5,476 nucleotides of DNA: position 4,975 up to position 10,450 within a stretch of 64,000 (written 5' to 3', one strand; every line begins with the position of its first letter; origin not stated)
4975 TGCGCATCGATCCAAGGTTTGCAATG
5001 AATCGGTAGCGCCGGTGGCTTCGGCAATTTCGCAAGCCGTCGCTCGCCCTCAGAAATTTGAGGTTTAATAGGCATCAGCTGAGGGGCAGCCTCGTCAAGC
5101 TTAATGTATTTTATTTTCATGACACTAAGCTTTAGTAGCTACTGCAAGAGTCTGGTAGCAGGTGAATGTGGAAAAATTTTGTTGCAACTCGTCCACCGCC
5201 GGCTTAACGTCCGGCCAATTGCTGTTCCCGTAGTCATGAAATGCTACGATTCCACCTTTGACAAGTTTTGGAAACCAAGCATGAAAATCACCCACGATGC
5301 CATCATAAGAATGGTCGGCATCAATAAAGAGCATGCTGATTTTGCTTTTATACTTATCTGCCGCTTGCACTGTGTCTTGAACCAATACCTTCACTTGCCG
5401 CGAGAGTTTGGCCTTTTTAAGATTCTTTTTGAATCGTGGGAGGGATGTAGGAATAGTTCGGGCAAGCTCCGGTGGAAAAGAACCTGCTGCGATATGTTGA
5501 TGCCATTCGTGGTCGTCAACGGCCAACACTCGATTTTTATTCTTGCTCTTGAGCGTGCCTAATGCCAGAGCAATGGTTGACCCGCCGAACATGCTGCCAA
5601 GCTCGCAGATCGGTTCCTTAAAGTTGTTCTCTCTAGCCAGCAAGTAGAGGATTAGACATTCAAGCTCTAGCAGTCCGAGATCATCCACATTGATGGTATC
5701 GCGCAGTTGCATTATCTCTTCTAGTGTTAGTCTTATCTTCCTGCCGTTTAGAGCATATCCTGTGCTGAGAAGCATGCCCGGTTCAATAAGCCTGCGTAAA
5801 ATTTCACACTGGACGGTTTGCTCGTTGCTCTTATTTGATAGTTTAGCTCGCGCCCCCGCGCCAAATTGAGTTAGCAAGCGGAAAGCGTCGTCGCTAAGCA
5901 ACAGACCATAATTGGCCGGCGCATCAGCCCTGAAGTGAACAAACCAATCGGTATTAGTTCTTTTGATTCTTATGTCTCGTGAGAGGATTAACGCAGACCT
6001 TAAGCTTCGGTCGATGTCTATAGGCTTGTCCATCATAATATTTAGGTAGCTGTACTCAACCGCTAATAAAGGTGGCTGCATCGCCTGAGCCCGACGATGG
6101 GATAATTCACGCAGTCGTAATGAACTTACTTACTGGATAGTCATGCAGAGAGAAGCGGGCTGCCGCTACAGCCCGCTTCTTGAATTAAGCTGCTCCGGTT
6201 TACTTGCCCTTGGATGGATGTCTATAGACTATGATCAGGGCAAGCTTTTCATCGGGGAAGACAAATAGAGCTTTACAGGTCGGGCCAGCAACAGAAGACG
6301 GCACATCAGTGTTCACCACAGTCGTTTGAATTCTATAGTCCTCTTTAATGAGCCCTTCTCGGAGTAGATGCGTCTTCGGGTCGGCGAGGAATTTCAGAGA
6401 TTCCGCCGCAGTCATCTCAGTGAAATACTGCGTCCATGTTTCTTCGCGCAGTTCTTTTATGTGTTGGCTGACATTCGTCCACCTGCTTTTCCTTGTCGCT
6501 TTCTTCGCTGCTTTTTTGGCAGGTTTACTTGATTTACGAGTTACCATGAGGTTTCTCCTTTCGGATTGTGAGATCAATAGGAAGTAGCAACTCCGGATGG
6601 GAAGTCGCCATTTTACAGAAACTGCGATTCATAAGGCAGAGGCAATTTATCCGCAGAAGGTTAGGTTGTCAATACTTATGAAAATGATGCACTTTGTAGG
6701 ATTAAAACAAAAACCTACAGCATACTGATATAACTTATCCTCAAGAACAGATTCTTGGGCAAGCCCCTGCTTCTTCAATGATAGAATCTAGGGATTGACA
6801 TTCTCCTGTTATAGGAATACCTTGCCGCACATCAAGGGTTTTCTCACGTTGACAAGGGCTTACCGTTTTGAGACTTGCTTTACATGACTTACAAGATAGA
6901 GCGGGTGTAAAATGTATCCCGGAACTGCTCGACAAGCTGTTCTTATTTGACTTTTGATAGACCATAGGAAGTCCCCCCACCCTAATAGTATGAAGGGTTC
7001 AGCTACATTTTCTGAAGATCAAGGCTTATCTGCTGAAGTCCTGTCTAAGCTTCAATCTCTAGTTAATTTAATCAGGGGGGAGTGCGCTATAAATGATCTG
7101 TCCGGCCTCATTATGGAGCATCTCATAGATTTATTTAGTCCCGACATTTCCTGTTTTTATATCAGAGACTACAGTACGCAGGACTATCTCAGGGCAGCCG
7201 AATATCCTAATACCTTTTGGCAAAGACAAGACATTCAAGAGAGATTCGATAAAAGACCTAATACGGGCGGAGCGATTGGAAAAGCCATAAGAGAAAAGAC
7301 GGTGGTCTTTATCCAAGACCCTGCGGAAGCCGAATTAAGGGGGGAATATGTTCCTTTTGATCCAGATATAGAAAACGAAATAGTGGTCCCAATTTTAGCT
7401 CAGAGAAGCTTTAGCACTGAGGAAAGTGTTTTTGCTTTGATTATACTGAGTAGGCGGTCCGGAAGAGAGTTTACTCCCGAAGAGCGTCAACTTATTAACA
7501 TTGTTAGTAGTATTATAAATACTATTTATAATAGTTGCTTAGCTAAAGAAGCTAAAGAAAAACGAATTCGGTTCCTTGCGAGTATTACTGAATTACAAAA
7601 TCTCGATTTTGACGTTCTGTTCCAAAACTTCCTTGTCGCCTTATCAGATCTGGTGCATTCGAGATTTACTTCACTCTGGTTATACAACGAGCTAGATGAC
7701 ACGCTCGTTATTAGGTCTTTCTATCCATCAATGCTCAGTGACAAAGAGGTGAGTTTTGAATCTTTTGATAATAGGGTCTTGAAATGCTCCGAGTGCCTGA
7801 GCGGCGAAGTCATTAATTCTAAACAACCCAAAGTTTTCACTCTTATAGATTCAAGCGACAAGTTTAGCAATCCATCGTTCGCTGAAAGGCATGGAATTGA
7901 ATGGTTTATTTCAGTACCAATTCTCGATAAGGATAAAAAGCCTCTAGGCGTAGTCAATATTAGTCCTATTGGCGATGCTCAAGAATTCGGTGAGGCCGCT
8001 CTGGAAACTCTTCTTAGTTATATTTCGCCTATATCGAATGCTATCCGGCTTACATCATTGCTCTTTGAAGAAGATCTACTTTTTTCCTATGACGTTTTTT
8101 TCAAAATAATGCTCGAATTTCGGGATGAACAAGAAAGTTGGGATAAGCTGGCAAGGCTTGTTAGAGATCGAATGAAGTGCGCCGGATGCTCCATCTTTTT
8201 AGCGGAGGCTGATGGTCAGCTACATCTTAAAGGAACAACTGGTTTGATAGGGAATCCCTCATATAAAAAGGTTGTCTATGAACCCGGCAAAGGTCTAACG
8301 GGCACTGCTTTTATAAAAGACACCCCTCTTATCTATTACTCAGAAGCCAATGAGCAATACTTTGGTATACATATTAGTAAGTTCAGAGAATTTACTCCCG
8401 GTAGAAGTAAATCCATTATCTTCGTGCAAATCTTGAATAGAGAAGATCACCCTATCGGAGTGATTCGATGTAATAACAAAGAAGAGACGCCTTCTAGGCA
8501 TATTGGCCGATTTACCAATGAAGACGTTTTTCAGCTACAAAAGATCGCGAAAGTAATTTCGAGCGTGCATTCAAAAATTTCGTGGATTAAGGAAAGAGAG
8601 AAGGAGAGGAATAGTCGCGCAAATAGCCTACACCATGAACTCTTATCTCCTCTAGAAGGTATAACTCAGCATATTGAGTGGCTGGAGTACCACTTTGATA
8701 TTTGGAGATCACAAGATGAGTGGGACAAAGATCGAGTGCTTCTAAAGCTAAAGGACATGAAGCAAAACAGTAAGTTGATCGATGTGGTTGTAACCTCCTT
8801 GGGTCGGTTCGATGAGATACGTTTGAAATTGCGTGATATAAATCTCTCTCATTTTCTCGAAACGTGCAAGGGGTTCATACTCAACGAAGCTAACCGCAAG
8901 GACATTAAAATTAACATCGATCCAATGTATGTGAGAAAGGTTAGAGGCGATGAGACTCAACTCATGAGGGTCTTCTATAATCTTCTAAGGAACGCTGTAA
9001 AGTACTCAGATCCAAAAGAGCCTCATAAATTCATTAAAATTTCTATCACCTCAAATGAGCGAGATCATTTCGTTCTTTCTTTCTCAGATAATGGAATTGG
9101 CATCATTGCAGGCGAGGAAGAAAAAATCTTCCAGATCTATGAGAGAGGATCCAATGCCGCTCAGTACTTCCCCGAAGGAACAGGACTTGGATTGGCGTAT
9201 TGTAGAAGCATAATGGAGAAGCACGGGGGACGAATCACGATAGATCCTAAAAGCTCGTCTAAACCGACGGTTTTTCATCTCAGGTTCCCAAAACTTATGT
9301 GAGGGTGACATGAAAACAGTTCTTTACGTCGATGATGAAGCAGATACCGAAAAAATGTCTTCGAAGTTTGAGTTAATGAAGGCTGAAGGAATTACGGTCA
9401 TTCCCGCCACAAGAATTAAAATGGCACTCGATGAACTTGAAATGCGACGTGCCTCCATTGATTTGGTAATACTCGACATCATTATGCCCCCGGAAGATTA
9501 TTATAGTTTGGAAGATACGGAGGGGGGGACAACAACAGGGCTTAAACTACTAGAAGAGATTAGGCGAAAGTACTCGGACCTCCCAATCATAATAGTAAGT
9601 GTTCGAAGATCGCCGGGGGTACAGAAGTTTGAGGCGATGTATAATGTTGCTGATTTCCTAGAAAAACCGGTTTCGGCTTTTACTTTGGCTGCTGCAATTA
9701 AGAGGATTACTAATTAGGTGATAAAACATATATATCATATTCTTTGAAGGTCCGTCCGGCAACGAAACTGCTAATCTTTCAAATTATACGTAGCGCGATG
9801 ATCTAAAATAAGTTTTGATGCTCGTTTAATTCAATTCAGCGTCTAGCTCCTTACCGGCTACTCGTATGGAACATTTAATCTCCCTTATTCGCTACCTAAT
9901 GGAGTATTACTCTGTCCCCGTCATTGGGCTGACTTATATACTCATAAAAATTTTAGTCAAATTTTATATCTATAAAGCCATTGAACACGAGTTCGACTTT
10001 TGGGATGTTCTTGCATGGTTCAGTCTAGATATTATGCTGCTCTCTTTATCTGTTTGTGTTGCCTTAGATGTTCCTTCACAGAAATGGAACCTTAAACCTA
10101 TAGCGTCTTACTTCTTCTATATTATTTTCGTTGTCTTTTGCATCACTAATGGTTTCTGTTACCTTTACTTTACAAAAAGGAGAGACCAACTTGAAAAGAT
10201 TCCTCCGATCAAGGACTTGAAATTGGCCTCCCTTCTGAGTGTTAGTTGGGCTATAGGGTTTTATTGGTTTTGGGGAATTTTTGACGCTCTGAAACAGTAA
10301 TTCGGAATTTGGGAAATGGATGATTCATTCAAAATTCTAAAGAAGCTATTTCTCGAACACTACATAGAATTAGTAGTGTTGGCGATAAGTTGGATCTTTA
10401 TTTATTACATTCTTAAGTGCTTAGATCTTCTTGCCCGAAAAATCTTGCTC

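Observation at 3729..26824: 23.1-kb AT-rich TnsB/TnsC-type transposon with self-consistent multi-repeat ends, inserted 5 nt downstream of the pilC stop codon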

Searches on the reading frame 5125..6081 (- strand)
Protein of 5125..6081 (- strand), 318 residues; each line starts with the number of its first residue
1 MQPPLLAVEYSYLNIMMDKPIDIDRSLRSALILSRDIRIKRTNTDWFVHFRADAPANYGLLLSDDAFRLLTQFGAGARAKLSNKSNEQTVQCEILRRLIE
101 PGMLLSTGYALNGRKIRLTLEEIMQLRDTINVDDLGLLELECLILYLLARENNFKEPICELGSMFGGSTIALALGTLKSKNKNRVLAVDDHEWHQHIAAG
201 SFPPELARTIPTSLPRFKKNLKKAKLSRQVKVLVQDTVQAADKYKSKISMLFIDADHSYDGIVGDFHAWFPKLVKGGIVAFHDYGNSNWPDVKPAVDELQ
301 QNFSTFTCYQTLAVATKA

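Call 6: search_protein_families(library=pfam, proteins=[window:5125-6081:-], max_evalue=0.01)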
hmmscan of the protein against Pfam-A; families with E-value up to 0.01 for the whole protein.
window:5125-6081:- (318 aa): 3 families
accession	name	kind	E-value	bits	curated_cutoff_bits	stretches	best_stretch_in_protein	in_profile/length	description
PF13578.12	Methyltransf_24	-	2.9e-18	67.1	26.3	1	160-284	2-105/105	Methyltransferase domain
PF04989.18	RMNT_CmcI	-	0.00047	20.4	23.2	1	158-281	36-145/206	Rhamnosyl O-methyltransferase/CmcI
PF05711.17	TylF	-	0.007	16.1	23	0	228-300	176-243/264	Macrocin-O-methyltransferase (TylF)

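Call 56: search_protein_families(library=padloc, proteins=[window:5128-6081:-], max_evalue=0.001)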
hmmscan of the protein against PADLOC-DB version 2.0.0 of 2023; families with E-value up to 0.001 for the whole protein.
window:5128-6081:- (318 aa): 0 families

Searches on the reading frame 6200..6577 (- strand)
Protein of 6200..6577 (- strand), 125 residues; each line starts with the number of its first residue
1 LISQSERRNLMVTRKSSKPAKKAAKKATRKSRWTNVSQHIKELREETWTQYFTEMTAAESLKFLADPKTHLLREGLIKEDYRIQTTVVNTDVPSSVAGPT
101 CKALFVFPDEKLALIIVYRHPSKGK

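Call 6: search_protein_families(library=pfam, proteins=[window:6200-6577:-], max_evalue=0.01)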
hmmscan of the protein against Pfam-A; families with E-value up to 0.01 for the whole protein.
window:6200-6577:- (125 aa): 2 families
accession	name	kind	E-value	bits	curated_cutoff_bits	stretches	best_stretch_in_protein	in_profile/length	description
PF22326.1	MMS21_N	-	0.0028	18.2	27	1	15-66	15-66/103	E3 SUMO-protein ligase MMS21, N-terminal domain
PF09792.14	But2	-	0.0058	17.5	24.2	0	82-111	29-57/141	Ubiquitin 3 binding protein But2 C-terminal domain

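Call 56: search_protein_families(library=padloc, proteins=[window:6203-6577:-], max_evalue=0.001)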
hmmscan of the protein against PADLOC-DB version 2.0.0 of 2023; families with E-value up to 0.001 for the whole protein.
window:6203-6577:- (125 aa): 0 families

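Call 76: search_protein_families(library=pfam, proteins=[window:6203-6577:-], max_evalue=0.05)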
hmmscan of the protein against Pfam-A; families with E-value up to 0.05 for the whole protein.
window:6203-6577:- (125 aa): 3 families
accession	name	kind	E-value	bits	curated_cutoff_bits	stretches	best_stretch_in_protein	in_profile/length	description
PF22326.1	MMS21_N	-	0.0028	18.2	27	1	15-66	15-66/103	E3 SUMO-protein ligase MMS21, N-terminal domain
PF09792.14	But2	-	0.0058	17.5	24.2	1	82-111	29-57/141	Ubiquitin 3 binding protein But2 C-terminal domain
PF07954.16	DUF1689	-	0.017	15.9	25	1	20-70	95-144/148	Protein of unknown function (DUF1689)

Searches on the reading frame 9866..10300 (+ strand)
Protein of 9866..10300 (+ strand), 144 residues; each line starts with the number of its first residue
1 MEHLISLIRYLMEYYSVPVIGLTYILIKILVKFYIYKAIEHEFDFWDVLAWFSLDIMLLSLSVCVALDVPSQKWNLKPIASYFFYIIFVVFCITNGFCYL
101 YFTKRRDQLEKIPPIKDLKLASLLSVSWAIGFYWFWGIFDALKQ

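Call 6: search_protein_families(library=pfam, proteins=[window:9866-10300:+], max_evalue=0.01)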
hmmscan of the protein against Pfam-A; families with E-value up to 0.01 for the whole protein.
window:9866-10300:+ (144 aa): 0 families

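Call 7: search_protein_families(library=pfam, proteins=[window:9866-10300:+], max_evalue=0.1)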
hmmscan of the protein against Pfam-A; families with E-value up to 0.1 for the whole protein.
window:9866-10300:+ (144 aa): 0 families

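Call 55: search_protein_families(library=ncbifam, proteins=[window:9866-10297:+], max_evalue=0.01)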
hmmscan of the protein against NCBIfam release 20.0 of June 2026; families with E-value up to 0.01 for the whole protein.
window:9866-10297:+ (144 aa): 0 families
